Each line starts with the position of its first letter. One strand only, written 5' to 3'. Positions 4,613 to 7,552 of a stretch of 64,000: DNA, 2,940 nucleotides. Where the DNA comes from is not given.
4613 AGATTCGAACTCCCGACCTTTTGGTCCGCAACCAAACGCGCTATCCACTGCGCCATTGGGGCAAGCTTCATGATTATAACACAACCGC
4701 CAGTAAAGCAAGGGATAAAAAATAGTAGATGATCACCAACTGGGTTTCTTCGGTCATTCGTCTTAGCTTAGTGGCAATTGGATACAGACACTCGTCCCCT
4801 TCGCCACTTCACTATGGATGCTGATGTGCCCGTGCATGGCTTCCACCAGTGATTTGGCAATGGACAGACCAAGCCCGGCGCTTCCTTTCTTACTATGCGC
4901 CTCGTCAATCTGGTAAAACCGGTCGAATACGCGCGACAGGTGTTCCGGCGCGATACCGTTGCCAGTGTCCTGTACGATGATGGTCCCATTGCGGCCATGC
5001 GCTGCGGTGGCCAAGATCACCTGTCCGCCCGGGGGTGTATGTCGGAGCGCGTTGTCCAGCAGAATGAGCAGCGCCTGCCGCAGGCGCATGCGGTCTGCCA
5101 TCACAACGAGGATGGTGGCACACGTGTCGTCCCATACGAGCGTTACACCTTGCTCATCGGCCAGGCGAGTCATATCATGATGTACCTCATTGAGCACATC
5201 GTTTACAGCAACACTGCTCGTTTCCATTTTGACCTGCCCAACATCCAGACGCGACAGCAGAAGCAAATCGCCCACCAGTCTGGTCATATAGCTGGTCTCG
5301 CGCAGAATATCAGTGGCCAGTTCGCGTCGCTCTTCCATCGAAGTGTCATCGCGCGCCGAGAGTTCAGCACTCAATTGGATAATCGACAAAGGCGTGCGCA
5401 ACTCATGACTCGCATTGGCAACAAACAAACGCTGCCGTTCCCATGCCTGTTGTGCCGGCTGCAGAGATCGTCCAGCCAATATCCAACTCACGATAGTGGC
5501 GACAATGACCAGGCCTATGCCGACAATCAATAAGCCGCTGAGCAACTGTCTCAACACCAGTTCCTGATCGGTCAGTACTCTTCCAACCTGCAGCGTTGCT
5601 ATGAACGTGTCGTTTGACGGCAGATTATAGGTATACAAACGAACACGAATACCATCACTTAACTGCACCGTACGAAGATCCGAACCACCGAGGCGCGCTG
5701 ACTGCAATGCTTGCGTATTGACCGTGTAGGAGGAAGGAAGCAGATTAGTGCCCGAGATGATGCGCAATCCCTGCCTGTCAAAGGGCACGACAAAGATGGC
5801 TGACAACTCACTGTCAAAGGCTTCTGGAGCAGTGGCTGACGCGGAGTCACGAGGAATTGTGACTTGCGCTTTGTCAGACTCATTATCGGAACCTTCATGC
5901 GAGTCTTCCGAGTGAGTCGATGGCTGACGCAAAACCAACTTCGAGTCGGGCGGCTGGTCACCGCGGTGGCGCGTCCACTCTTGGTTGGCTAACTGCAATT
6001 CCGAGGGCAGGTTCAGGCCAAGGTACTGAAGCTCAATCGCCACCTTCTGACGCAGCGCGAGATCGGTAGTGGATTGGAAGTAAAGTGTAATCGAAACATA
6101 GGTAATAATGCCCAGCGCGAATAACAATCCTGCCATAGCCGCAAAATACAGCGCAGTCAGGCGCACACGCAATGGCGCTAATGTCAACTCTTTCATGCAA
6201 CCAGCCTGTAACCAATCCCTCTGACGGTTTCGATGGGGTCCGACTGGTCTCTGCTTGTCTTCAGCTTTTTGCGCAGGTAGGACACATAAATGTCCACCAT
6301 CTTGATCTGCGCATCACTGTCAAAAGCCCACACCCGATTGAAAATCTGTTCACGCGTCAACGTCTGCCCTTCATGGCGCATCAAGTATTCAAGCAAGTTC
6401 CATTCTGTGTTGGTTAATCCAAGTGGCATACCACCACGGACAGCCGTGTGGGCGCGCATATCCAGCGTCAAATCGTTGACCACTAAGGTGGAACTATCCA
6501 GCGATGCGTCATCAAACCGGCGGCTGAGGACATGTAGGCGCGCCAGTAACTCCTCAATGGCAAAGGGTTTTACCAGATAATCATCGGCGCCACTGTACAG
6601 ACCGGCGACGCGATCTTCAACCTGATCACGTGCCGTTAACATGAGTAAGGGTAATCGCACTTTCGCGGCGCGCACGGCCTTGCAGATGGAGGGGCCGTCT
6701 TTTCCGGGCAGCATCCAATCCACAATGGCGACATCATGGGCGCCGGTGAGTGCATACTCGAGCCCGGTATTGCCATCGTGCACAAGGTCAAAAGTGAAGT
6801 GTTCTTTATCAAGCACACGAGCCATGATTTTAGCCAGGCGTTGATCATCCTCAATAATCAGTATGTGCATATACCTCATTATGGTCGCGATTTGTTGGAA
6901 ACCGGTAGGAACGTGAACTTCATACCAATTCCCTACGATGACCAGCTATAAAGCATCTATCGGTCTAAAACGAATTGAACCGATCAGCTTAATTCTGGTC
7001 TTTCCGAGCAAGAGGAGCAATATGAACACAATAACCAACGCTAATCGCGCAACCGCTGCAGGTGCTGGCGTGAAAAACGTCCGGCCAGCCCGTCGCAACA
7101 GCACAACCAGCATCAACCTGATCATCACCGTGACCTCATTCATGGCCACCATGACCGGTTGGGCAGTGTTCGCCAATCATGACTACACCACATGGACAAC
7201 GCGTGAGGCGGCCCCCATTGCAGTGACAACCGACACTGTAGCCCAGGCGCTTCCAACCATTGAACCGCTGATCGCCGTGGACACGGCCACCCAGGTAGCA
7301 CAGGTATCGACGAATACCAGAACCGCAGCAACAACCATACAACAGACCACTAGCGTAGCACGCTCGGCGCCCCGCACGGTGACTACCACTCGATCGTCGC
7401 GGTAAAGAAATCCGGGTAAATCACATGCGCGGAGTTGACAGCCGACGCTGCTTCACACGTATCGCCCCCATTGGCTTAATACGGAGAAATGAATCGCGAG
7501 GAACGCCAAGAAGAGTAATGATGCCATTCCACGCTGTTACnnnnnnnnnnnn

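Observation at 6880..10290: ApbE flavin-transferase operon with a ferric-reductase-like membrane protein, a PepSY protein and two paralogous small anchored proteins, but no recognisable FMN-acceptor motif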

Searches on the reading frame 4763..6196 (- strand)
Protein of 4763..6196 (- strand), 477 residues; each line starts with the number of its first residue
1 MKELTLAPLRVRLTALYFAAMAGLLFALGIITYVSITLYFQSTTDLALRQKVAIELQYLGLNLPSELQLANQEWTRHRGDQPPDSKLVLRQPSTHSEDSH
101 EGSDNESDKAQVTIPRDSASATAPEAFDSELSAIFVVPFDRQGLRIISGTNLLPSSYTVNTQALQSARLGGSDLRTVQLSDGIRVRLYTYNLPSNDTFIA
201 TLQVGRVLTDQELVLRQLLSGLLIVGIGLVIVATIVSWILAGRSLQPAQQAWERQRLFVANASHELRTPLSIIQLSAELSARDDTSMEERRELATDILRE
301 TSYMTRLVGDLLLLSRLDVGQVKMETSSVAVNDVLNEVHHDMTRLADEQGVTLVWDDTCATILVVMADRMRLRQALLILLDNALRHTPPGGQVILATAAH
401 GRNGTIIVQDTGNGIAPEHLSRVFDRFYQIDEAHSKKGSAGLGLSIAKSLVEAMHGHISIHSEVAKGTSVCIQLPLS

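Call 58: search_protein_families(library=pfam, proteins=[window:4763-6196:-], max_evalue=0.01)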
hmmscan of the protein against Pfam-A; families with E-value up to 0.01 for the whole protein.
window:4763-6196:- (477 aa): 4 families
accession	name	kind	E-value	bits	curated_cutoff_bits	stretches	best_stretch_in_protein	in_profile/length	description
PF02518.31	HATPase_c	-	7.7e-28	97.6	26.4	1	368-476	2-109/111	Histidine kinase-, DNA gyrase B-, and HSP90-like ATPase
PF00512.31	HisKA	-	3.5e-17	62.6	26.9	1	255-318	2-64/66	His Kinase A (phospho-acceptor) domain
PF05767.17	Pox_A14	-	0.0011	19.6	27.7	0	214-253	6-45/93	Poxvirus virion envelope protein A14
PF13589.12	HATPase_c_3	-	0.0059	17.1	25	0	374-450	5-83/137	Histidine kinase-, DNA gyrase B-, and HSP90-like ATPase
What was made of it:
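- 4763..6196 (-): Sensor histidine kinase of the divergent two-component system. HisKA and HATPase_c domains (call 58).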

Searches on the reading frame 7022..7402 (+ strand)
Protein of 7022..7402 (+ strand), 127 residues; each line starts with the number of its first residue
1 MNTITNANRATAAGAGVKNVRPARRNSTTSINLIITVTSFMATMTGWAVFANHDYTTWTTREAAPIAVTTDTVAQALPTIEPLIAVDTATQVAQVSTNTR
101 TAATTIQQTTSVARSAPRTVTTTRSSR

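Call 3: search_protein_families(library=pfam, proteins=[window:7022-7402:+], max_evalue=1)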
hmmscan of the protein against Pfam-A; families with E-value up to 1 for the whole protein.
seq(127 aa): 0 families

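Call 4: search_protein_families(library=ncbifam, proteins=[window:7022-7402:+], max_evalue=1)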
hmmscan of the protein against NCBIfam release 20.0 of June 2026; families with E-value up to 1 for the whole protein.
seq(127 aa): 1 family
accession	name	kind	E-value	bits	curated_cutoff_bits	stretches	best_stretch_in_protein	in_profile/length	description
NF033458.1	lipid_A_LpxG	equivalog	0.1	11.9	350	1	33-76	97-141/321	UDP-2,3-diacylglucosamine diphosphatase LpxG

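Call 14: find_homologous_proteins(query=window:7022-7402:+, max_evalue=10)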
Query seq(127 aa) (127 aa): 5 proteins with E <= 10 among 67 candidates.
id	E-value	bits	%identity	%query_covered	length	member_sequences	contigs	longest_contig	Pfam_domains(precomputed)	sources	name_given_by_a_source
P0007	3.2e-66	238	99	100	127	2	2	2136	-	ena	-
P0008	1.5e-23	101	53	100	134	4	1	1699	-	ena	-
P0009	3.1e-23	100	53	100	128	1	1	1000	-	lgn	-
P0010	6.1e-23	99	47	100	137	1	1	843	-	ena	-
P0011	5.2e-17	80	46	100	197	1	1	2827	-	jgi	-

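Call 22: search_protein_representatives(alignment_id=A1)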
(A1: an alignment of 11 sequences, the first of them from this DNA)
Query: 11 sequences, 112 profile positions. Proteins with E-value up to 0.001 (for the whole library): 121; up to 1e-10: 5; up to 1e-30: 2. The best 121 are listed.
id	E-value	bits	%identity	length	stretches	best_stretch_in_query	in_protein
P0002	3.5e-41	156.3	-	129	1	1-112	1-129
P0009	1.6e-35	138.1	-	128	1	2-112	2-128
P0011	1.5e-28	115.6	-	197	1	3-112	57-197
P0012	1.1e-21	93.5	-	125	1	1-112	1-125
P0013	1.4e-12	64.2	-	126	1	3-112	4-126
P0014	3.7e-10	56.4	-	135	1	5-110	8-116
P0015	6.0e-09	52.5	-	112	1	2-112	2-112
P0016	6.1e-09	52.5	-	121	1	8-112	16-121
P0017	7.6e-09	52.2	-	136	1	5-106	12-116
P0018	1.4e-08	51.3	-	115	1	16-112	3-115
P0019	2.3e-08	50.6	-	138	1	5-85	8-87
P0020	3.1e-08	50.2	-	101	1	16-112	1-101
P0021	3.6e-08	50.0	-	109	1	12-112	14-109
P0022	4.4e-08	49.7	-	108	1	4-112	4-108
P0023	5.6e-08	49.4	-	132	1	7-112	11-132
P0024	8.2e-08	48.8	-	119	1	8-112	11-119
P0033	5.8e-07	46.1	-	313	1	4-112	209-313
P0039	1.5e-06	44.8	-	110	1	1-112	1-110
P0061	1.8e-05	41.3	-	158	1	9-75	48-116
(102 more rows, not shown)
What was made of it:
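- Checked: The family has 121 representative clusters at E <= 1e-3 (call 22).
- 121 representative clusters (call 22).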

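Call 25: find_encoding_contigs(protein=P0033, flank=7000, max_places=3)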
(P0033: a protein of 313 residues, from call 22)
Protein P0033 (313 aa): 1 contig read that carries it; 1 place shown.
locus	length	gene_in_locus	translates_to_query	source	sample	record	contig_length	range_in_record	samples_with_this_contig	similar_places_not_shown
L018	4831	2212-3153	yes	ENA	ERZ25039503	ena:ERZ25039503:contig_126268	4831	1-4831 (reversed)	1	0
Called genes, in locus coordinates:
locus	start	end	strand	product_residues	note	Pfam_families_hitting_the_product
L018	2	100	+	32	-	?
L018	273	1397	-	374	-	PF00512:HisKA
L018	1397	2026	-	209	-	PF00072:Response_reg, PF00486:Trans_reg_C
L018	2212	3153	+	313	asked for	-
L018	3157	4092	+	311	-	PF02424:ApbE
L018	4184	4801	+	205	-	-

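Call 26: find_encoding_contigs(protein=P0016, flank=7000, max_places=3)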
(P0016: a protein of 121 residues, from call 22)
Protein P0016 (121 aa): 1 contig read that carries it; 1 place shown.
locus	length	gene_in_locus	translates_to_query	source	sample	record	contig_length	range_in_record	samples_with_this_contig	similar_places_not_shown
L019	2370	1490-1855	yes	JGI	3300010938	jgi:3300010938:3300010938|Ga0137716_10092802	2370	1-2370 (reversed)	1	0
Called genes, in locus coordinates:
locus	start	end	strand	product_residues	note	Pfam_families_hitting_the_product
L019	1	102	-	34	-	?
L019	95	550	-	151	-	PF00072:Response_reg (weak), PF00486:Trans_reg_C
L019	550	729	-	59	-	PF00072:Response_reg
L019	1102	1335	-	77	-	-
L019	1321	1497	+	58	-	PF03413:PepSY (weak)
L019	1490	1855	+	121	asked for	-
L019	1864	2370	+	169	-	?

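Call 35: find_related_loci(query=A3, collection=metagenome_contigs, flank=6000)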
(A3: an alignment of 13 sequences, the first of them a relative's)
Query A3 (135 aa) in metagenome_contigs; peptide patterns used: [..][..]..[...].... (x = any residue, [..] = any of these).
285 stretches matched a pattern; 43 encode a relative of the query (tblastn E <= 1e-3); 43 distinct loci.
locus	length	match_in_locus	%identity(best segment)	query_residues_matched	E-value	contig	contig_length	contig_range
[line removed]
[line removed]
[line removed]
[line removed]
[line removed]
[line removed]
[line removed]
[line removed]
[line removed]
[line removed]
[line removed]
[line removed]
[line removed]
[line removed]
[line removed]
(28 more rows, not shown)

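Call 37: search_protein_families(library=ncbifam, alignment_id=A3, max_evalue=1)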
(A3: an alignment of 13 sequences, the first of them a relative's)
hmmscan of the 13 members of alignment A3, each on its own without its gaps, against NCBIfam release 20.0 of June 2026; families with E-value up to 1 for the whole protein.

A. member 1, P0014 (135 aa): 0 families

B. families by the number of members that match (of 13 scanned): 6 families
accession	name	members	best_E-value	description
NF008610.0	PRK11587.1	1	0.043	sugar phosphatase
NF005214.0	PRK06701.1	1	0.049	SDR family oxidoreductase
NF007929.0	PRK10644.1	1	0.13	arginine/agmatine antiporter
NF033760.1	gliding_GltG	1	0.29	adventurous gliding motility protein GltG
NF033865.1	fusolisin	1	0.64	fusolisin family autotransporter serine protease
NF003377.0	PRK04452.1-3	1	0.67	acetyl-CoA decarbonylase/synthase complex subunit delta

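Call 38: search_protein_families(library=pfam, alignment_id=A3, max_evalue=1)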
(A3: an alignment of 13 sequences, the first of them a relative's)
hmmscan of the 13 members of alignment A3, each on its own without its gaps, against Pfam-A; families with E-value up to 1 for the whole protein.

A. member 1, P0014 (135 aa): 0 families

B. families by the number of members that match (of 13 scanned): 1 family
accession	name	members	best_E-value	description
PF20812.2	PM2_P3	1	0.0088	Bacteriophage PM2, Viral membrane protein P3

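Call 61: find_encoding_contigs(protein=P0061, flank=7000, max_places=2)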
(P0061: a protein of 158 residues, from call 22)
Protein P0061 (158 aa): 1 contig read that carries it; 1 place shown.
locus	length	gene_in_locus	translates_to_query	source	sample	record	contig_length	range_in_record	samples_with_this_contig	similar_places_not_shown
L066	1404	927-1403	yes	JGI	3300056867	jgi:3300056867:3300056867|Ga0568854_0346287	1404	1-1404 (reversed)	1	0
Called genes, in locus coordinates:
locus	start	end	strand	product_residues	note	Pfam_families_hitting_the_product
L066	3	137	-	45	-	?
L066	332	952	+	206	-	PF13801:Metal_resist (weak)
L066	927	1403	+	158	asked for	?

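Call 64: find_encoding_contigs(protein=P0039, flank=9000, max_places=1)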
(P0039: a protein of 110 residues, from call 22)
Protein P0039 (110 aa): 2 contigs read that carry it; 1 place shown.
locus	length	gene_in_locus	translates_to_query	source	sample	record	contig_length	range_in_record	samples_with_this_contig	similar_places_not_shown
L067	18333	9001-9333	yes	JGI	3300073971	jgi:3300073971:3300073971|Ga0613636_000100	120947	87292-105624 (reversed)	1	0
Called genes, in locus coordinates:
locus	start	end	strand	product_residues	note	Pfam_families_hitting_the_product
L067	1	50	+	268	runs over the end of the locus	PF00528:BPD_transp_1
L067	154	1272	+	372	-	PF04069:OpuAC (faint), PF12974:Phosphonate-bd, PF09084:NMT1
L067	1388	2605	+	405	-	PF01321:Creatinase_N, PF00557:Peptidase_M24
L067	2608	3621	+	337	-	PF02423:OCD_Mu_crystall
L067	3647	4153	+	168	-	PF13548:DUF4126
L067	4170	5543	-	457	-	PF00890:FAD_binding_2 (weak), PF01134:GIDA (weak), PF01266:DAO (faint), PF07992:Pyr_redox_2, PF12831:FAD_oxidored, PF13450:NAD_binding_8, PF00070:Pyr_redox, PF02852:Pyr_redox_dim, +4 more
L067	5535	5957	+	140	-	-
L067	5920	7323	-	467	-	PF00512:HisKA, PF02518:HATPase_c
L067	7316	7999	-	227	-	PF00072:Response_reg, PF00486:Trans_reg_C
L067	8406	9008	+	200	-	-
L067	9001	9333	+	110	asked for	-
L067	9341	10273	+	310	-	PF02424:ApbE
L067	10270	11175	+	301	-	-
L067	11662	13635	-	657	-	PF00724:Oxidored_FMN, PF01262:AlaDh_PNT_C (faint), PF01946:Thi4 (faint), PF03486:HI0933_like (weak), PF07992:Pyr_redox_2, PF13738:Pyr_redox_3 (faint), PF12831:FAD_oxidored, PF13450:NAD_binding_8 (weak), +3 more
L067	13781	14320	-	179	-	PF13302:Acetyltransf_3, PF13420:Acetyltransf_4, PF00583:Acetyltransf_1, PF13673:Acetyltransf_10, PF13508:Acetyltransf_7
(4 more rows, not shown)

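Call 65: find_encoding_contigs(protein=P0024, flank=9000, max_places=1)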
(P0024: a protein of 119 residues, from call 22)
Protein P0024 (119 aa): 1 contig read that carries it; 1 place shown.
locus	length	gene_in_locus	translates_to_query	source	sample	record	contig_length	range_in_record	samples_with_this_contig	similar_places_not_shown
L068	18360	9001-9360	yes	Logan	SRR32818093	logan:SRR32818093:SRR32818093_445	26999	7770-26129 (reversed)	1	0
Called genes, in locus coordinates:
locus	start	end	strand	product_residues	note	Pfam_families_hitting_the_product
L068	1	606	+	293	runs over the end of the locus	PF00561:Abhydrolase_1, PF12146:Hydrolase_4, PF12697:Abhydrolase_6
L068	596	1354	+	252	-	PF00106:adh_short, PF01370:Epimerase (faint), PF08659:KR (faint), PF13561:adh_short_C2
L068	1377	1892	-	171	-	PF00583:Acetyltransf_1, PF13508:Acetyltransf_7 (weak)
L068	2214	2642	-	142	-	PF00583:Acetyltransf_1, PF13508:Acetyltransf_7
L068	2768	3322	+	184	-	PF03551:PadR, PF10400:Vir_act_alpha_C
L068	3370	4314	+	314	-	PF01547:SBP_bac_1, PF13531:SBP_bac_11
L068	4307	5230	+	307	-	PF00528:BPD_transp_1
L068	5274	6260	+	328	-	PF00994:MoCF_biosynth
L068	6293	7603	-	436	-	PF00512:HisKA, PF02518:HATPase_c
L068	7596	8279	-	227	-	PF00072:Response_reg, PF00486:Trans_reg_C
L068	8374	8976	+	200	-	PF03413:PepSY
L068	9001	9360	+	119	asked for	-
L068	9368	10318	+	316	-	PF02424:ApbE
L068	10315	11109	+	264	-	-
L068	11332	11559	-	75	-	PF14520:HHH_5 (weak)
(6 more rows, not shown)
